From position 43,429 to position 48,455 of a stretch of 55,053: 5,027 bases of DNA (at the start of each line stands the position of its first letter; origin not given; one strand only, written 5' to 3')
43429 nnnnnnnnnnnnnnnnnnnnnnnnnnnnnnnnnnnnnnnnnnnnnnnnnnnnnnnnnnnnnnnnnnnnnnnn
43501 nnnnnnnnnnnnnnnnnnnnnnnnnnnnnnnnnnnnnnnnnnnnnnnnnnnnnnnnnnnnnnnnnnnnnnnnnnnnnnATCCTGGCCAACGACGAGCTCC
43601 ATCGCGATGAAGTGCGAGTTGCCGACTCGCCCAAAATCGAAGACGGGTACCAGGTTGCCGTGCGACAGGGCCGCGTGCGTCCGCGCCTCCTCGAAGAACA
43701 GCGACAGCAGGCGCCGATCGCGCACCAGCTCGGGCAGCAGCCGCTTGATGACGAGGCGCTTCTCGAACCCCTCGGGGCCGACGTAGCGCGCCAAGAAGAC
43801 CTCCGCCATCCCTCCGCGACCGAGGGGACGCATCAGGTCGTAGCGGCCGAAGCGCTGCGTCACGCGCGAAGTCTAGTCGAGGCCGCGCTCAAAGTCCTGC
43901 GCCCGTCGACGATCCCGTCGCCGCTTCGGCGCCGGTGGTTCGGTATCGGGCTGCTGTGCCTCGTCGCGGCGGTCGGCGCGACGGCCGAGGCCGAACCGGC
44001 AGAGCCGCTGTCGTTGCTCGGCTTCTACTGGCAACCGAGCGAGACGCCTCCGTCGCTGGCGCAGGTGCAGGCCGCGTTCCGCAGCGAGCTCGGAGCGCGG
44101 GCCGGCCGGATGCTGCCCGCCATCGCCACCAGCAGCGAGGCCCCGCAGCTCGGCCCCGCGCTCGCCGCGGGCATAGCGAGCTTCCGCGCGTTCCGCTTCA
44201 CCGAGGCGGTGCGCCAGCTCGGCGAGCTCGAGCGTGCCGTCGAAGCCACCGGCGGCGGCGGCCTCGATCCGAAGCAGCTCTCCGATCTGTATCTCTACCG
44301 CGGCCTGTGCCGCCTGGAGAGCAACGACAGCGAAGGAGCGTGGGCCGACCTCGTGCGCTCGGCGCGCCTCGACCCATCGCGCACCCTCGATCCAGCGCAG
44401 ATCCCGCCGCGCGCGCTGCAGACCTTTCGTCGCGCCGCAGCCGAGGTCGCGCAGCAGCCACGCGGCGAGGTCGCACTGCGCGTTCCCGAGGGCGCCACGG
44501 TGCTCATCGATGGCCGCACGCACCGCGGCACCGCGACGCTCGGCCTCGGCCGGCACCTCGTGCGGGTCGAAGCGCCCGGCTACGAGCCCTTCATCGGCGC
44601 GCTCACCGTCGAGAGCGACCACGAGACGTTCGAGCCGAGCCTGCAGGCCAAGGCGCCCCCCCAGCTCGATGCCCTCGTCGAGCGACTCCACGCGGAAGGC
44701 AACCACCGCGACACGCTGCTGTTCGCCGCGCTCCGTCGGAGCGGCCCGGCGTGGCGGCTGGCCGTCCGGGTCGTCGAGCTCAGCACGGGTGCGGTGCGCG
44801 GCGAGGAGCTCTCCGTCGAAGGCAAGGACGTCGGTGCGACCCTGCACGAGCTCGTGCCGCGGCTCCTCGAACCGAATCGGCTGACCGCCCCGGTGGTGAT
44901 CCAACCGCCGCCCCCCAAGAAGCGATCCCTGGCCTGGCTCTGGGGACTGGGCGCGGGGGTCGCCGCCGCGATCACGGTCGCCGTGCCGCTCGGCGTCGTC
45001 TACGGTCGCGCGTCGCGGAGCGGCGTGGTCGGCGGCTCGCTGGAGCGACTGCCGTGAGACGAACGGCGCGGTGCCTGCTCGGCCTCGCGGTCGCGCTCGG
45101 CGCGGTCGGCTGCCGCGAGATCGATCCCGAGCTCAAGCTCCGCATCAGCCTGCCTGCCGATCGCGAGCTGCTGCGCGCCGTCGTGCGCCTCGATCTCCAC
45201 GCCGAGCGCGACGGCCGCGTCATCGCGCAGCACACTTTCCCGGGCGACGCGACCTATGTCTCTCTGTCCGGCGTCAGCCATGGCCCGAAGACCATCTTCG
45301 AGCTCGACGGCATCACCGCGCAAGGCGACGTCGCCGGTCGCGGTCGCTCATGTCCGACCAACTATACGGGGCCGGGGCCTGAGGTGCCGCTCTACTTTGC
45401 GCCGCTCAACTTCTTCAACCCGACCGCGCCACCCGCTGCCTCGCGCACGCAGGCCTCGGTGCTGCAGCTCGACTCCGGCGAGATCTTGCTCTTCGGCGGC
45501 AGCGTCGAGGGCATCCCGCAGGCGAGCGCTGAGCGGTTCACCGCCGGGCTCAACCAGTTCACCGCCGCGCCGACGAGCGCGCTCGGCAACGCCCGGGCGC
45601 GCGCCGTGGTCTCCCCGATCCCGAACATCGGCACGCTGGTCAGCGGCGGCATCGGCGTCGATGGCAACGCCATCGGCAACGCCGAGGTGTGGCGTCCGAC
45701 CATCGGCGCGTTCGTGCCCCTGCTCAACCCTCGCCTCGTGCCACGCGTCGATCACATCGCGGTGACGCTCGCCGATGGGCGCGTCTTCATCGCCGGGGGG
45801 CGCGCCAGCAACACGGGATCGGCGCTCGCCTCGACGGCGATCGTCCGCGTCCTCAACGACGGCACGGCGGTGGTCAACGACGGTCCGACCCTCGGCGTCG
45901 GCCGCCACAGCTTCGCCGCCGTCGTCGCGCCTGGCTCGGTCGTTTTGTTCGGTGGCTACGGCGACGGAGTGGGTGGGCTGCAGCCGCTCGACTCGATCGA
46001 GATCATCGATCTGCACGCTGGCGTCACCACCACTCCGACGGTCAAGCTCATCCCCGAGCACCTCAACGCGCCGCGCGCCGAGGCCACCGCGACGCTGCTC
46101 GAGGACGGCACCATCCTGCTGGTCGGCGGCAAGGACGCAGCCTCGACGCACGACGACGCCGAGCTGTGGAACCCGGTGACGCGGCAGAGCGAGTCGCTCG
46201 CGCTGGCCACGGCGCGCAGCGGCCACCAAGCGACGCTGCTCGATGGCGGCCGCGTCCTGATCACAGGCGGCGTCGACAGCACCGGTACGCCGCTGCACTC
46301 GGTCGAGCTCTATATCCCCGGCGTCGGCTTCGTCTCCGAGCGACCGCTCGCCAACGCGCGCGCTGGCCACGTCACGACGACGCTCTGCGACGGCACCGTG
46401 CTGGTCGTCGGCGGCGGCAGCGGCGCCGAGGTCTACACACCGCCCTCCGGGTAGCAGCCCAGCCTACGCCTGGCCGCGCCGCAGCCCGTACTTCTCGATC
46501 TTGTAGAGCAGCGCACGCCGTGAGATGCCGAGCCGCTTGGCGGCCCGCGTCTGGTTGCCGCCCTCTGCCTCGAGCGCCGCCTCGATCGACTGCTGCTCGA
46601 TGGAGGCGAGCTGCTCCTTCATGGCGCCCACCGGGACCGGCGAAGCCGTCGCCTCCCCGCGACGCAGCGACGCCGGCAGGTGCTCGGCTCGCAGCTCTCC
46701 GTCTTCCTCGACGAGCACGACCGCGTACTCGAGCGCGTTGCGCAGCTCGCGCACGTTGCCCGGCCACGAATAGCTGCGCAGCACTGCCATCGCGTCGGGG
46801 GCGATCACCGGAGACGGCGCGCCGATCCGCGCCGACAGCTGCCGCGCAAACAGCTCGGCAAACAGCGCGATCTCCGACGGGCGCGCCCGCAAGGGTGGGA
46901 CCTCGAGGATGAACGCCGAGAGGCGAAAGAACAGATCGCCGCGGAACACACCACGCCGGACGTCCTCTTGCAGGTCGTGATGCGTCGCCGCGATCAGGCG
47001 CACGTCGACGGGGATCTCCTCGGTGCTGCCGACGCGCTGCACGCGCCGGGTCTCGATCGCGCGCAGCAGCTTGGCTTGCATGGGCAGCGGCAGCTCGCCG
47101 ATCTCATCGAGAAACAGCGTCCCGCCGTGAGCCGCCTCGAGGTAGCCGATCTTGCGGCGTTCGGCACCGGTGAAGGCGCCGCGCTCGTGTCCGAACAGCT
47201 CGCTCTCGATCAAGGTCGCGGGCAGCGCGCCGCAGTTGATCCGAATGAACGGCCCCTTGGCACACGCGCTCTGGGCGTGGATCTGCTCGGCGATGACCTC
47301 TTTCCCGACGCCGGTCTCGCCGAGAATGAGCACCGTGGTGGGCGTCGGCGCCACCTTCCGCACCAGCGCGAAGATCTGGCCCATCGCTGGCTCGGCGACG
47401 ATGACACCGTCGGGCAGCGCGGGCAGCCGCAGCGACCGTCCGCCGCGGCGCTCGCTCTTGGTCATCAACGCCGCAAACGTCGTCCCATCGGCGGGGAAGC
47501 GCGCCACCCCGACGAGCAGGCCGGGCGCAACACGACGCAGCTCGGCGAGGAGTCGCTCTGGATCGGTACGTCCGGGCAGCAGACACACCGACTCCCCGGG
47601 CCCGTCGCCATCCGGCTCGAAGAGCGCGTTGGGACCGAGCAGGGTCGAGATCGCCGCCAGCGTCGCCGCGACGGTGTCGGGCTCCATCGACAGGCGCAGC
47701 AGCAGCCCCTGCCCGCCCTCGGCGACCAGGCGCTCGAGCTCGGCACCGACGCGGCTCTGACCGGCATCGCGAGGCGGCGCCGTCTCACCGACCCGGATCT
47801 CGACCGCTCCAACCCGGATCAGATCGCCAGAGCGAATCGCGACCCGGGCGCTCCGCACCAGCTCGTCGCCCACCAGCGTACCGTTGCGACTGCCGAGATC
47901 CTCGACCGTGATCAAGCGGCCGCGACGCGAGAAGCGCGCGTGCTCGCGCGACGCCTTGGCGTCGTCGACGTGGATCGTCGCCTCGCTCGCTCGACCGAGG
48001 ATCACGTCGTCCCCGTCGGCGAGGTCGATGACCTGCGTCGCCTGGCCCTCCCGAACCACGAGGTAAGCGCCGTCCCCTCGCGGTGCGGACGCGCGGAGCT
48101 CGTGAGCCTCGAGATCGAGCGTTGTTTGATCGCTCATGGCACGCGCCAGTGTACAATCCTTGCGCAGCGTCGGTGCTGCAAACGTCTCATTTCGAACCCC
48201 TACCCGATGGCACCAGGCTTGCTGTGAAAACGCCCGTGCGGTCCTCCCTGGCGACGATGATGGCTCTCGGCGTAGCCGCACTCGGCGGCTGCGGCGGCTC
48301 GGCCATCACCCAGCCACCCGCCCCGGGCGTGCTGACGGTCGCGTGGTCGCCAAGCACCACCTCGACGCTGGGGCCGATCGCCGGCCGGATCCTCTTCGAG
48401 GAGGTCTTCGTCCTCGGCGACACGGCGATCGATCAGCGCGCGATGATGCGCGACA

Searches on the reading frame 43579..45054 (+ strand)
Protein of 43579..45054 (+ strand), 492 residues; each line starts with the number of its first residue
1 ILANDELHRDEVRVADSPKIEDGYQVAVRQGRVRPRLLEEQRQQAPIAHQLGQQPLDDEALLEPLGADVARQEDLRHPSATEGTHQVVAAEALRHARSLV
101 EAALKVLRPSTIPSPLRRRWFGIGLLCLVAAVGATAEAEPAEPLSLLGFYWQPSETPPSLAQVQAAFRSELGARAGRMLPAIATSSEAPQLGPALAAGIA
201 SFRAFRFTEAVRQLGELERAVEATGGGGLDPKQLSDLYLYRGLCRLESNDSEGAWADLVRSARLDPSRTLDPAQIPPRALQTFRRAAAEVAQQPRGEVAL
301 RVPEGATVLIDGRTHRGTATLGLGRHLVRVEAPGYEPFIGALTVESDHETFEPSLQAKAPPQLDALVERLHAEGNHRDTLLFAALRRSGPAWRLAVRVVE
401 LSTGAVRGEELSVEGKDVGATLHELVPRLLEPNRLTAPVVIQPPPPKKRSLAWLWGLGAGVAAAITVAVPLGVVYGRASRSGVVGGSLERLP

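Call 40: search_protein_families(library=pfam, proteins=[window:43579-45054:+], max_evalue=0.0001)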
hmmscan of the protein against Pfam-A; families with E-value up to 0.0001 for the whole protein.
window:43579-45054:+ (492 aa): 1 family
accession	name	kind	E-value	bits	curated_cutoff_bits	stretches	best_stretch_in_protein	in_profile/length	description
PF08308.17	PEGA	-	4.5e-06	26.9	20.8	1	303-349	10-60/71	PEGA domain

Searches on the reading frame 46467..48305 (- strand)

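Call 40: search_protein_families(library=pfam, proteins=[window:46467-48305:-], max_evalue=0.0001)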
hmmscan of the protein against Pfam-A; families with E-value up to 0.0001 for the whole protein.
window:46467-48305:- (613 aa): 7 families
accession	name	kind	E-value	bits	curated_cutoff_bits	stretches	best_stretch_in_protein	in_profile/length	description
PF00158.32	Sigma54_activat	-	1e-67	227.5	20.2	1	302-466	2-166/168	Sigma-54 interaction domain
PF25601.1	AAA_lid_14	-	8.7e-20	70.8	27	1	473-554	1-81/87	AAA+ ATPase lid domain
PF14532.12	Sigma54_activ_2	-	1.5e-17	64.6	25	1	307-472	6-138/138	Sigma-54 interaction domain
PF02954.25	HTH_8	-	1.1e-14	54.3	22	1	566-606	2-42/42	Bacterial regulatory protein, Fis family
PF00498.31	FHA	-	2e-14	54.2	20.7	1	101-166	1-67/67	FHA domain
PF16697.10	Yop-YscD_cpl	-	3.6e-10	40.4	33.2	1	94-173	13-91/94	Inner membrane component of T3SS, cytoplasmic domain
PF07728.20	AAA_5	-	5.2e-07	30.2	22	1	325-442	2-122/139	AAA domain (dynein-related subfamily)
